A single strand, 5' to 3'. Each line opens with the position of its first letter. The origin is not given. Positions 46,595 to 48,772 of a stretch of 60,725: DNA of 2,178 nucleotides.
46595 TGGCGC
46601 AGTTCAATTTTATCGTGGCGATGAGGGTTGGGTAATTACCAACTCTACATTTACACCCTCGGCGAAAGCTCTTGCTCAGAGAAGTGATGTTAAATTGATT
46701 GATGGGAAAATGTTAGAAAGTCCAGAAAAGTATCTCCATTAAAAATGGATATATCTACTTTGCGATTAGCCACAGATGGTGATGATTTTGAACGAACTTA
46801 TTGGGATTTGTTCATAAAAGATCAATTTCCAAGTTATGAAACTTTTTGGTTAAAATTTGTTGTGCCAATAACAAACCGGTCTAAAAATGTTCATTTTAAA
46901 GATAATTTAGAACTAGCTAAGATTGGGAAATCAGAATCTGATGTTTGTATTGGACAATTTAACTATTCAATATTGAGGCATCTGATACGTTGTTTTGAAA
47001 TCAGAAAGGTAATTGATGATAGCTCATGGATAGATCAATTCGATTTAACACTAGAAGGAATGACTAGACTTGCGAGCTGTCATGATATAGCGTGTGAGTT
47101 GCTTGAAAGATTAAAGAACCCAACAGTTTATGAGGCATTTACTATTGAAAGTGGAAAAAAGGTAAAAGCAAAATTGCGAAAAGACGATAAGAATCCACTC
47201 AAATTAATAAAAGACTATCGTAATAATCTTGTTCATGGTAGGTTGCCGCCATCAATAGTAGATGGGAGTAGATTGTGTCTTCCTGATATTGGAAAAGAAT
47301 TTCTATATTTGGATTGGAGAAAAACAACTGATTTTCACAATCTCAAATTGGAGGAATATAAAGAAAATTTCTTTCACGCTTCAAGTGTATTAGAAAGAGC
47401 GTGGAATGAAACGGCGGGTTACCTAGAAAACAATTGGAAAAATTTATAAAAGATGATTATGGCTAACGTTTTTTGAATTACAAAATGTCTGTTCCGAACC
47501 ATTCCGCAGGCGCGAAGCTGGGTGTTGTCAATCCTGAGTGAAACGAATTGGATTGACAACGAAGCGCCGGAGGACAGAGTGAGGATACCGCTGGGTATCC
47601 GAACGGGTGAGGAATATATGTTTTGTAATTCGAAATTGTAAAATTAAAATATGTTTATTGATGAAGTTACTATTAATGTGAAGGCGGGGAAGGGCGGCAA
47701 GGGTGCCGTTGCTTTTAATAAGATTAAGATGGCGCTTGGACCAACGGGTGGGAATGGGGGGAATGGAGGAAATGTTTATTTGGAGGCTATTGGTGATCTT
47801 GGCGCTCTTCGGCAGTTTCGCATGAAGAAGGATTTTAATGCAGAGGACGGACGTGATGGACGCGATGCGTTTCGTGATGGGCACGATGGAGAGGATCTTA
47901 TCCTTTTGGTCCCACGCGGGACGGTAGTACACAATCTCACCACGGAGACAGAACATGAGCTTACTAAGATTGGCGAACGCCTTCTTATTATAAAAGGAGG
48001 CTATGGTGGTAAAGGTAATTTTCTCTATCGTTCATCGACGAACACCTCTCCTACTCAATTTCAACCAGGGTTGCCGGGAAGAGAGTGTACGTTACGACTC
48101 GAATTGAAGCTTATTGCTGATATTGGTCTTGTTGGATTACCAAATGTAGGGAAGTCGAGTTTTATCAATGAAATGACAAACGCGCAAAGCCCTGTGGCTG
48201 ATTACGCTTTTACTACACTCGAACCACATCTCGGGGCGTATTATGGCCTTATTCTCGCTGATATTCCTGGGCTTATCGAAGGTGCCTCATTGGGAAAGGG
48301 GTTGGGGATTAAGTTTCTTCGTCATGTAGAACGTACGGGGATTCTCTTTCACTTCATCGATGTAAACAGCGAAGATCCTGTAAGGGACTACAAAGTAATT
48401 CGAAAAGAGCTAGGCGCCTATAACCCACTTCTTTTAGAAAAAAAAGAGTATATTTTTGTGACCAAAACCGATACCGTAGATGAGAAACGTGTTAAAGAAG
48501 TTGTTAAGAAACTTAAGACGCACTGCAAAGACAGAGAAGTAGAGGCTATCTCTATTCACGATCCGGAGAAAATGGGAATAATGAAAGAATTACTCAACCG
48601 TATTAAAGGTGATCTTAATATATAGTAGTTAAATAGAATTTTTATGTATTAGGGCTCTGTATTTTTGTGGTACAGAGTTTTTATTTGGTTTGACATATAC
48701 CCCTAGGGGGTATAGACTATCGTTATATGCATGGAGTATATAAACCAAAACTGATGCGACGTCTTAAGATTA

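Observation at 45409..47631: Two-gene nuclease-like cassette (membrane-anchored Mrr endonuclease plus Rx4H orphan) bracketed by 122-bp inverted repeats between abcF and obg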

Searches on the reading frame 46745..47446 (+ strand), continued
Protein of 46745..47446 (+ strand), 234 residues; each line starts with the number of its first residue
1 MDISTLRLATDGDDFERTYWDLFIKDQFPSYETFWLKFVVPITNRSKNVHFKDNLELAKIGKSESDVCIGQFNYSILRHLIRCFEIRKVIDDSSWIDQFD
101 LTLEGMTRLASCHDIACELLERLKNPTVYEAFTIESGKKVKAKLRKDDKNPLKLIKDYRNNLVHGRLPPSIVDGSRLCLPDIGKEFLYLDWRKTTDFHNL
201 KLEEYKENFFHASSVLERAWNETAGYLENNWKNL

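Call 71: search_solved_structures(query=A5, max_evalue=10, show_alignments=2)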
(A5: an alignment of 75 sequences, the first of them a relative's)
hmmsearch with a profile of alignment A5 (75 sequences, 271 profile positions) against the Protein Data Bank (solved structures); distinct sequences matched with E-value up to 10: 0.

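Call 79: find_encoding_contigs(protein=P0029, flank=5000, max_places=2)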
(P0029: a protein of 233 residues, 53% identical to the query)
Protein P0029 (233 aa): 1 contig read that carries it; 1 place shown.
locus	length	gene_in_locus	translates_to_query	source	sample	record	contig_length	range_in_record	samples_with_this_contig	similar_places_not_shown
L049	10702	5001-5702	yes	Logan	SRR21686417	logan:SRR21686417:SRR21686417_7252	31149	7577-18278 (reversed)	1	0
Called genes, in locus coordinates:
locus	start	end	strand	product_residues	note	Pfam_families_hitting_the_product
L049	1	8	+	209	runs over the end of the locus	PF00574:CLP_protease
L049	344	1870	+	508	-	PF12072:RNase_Y_N, PF08668:HDOD (faint), PF00013:KH_1, PF22891:KH_PNO1_2nd, PF01966:HD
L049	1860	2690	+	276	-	PF00149:Metallophos (weak), PF13277:YmdB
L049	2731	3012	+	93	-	PF00216:Bac_DNA_binding, PF18291:HU-HIG (weak)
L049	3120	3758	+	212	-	PF00702:Hydrolase, PF12710:HAD (faint), PF13419:HAD_2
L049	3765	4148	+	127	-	PF03992:ABM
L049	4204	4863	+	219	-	-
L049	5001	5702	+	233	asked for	-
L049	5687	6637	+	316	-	-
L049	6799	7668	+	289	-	PF00215:OMPdecase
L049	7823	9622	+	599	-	PF00664:ABC_membrane, PF00005:ABC_tran, PF02463:SMC_N (weak)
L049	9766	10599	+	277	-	PF00152:tRNA-synt_2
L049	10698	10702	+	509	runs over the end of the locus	PF01743:PolyA_pol, PF13735:tRNA_NucTran2_2 (weak)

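Call 80: find_encoding_contigs(protein=P0010, flank=5000, max_places=2)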
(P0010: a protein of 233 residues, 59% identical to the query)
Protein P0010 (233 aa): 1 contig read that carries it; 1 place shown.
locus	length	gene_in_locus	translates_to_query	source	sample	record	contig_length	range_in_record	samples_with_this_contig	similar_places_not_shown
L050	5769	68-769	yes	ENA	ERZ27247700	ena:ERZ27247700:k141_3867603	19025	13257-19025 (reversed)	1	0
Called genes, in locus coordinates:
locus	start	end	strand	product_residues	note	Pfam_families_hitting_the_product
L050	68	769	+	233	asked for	-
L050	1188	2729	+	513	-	PF00364:Biotin_lipoyl (faint), PF25917:BSH_RND (faint), PF25973:BSH_CzcB (faint), PF25881:HH_YBHG (faint), PF25954:Beta-barrel_RND_2 (weak), PF25990:Beta-barrel_YknX (weak), PF25967:RND-MFP_C (weak), PF25989:YknX_C (weak)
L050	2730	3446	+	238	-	PF00005:ABC_tran, PF02463:SMC_N (faint), PF13304:AAA_21 (faint)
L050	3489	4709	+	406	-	PF12704:MacB_PCD, PF02687:FtsX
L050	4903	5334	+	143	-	PF01327:Pep_deformylase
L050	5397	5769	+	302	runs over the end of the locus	PF00698:Acyl_transf_1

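Call 82: search_protein_families(library=pfam, proteins=[L049:5687-6634:+, L049:4204-4860:+, L009:5591-6049:+, L003:4328-4903:-, L003:7282-7941:-], max_evalue=0.01)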
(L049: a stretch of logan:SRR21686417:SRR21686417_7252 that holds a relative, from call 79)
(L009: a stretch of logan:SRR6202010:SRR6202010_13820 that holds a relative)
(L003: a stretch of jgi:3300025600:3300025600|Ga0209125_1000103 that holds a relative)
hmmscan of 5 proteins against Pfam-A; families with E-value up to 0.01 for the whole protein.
L049:5687-6634:+ (316 aa): 0 families

L049:4204-4860:+ (219 aa): 2 families
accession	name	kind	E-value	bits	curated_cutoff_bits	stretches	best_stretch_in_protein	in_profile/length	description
PF05961.16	Chordopox_A13L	-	0.0039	17.8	24.1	1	5-48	6-47/69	Chordopoxvirus A13L protein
PF12669.12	FeoB_associated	-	0.0054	17.4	27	1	7-28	6-27/44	FeoB-associated Cys-rich membrane protein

L009:5591-6049:+ (153 aa): 0 families

L003:4328-4903:- (191 aa): 2 families
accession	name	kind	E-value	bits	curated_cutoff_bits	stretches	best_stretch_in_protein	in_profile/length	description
PF12937.12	F-box-like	-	0.00012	22.2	24.3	1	132-155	18-44/47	F-box-like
PF12583.14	TPPII_C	-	0.0085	17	27.7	0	146-170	32-56/69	Tripeptidyl peptidase II, C-terminal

L003:7282-7941:- (219 aa): 0 families

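Call 93: find_homologous_proteins(query=A5, max_evalue=0.001)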
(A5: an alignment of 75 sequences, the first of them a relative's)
Query A5 (75 sequences) (234 aa, profile of the alignment): 64 proteins with E <= 0.001 among 7092 candidates.
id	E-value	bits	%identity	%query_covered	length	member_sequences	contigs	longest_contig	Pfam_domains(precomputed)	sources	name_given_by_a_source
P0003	2.2e-93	331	73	99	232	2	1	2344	-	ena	-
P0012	5.2e-92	326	59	99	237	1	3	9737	-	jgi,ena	-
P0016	1.7e-91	325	57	100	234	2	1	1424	-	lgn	-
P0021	2.4e-91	324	55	98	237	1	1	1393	-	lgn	-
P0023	2.7e-91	324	56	100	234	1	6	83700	-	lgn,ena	-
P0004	3.8e-91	323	70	100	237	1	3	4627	-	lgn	-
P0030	9.2e-91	322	48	98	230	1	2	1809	-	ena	-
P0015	2.4e-90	321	58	98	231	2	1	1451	-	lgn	-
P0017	9.8e-90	319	59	99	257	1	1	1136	-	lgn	-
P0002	2.1e-89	318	74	100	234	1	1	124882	-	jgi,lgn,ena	-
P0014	2.3e-89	318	58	99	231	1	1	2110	-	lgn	-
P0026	3.6e-89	317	55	98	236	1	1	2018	-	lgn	-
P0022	6.1e-89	316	54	99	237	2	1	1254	-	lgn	-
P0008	1.0e-88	315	62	100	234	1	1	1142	-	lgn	-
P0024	2.2e-88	314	53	100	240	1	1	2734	-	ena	-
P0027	1.6e-87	311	54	97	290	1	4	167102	-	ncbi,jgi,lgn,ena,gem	ncbi:MAG TPA: hypothetical protein VIK86_02820 [Candidatus Paceibacterota bacterium]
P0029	4.7e-87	310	53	100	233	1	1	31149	-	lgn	-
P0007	7.7e-83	296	62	100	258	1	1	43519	-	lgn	-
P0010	2.5e-82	294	59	99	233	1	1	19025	-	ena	-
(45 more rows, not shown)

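Call 98: find_related_loci(query=A2, collection=viral_contigs, flank=4000)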
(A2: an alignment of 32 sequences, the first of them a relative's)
Query A2 (234 aa) in viral_contigs; peptide patterns used: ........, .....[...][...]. (x = any residue, [..] = any of these).
8 stretches matched a pattern, but none encodes a relative of the query by tblastn (E <= 1e-3).
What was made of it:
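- Tried and rejected: No relatives (call 98).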

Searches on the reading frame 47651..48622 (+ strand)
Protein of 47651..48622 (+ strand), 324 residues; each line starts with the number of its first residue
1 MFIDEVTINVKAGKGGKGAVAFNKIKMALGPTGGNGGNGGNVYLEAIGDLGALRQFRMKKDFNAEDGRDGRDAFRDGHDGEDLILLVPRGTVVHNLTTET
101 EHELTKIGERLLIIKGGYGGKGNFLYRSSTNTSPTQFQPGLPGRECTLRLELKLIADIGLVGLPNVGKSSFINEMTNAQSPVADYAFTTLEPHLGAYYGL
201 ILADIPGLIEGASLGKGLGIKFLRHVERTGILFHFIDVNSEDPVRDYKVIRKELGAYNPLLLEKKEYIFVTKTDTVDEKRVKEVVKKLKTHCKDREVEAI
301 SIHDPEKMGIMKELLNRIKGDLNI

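Call 11: search_protein_families(library=pfam, proteins=[window:47651-48622:+], max_evalue=1)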
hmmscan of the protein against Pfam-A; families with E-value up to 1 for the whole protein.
window:47651-48622:+ (324 aa): 5 families
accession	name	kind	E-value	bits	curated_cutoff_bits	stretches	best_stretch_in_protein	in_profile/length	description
PF01018.28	GTP1_OBG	-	8e-44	149.4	27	1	3-154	1-155/155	GTP1/OBG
PF01926.29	MMR_HSR1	-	1.7e-21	76.8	21.9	1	158-265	2-105/113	50S ribosome-binding GTPase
PF02421.24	FeoB_N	-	2.2e-07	30.9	27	1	158-208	3-57/156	Ferrous iron transport protein B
PF03193.22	RsgA_GTPase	-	0.019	15.2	30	0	160-178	111-129/174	RsgA GTPase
PF04670.18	Gtr1_RagA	-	0.17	11.7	22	1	229-295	77-143/232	Gtr1/RagA G protein conserved region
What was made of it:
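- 47651..48625 (+): Right flanking housekeeping gene, obg (GTPase). GTP1_OBG 8e-44, MMR_HSR1 1.7e-21 (call 11).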
